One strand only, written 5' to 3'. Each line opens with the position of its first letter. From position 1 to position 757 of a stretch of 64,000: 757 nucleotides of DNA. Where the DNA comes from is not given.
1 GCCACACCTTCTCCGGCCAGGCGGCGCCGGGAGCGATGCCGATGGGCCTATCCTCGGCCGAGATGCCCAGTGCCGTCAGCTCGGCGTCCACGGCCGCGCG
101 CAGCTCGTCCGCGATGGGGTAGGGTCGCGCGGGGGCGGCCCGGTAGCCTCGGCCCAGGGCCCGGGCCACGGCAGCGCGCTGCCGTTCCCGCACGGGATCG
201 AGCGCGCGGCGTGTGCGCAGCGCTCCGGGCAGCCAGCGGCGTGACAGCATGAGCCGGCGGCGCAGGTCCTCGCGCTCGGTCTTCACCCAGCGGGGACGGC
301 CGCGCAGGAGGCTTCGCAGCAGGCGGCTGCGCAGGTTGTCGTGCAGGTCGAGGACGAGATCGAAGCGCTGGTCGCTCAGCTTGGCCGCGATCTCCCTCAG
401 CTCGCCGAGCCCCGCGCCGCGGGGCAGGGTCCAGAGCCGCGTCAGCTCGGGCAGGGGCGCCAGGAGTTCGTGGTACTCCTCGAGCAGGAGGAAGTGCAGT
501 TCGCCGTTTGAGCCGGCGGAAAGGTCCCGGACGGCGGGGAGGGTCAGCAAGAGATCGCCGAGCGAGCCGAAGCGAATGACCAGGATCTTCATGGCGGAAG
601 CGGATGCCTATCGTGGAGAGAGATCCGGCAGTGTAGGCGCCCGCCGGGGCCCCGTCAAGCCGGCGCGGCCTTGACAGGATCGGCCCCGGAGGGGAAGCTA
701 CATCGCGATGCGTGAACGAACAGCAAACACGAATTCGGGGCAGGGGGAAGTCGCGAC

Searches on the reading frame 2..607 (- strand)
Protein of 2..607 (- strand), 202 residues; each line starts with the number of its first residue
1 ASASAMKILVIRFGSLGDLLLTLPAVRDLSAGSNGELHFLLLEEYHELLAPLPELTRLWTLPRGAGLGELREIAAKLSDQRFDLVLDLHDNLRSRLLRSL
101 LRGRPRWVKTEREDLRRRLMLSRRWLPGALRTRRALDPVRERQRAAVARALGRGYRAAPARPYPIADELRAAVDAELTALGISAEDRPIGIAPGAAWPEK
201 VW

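Call 14: search_protein_families(library=pfam, proteins=[window:2-607:-], max_evalue=0.01)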
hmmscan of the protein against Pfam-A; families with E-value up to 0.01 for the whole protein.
window:2-607:- (202 aa): 1 family
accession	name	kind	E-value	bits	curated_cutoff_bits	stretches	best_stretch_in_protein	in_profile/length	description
PF01075.23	Glyco_transf_9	-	0.00032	20.5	22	1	72-202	3-121/247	Glycosyltransferase family 9 (heptosyltransferase)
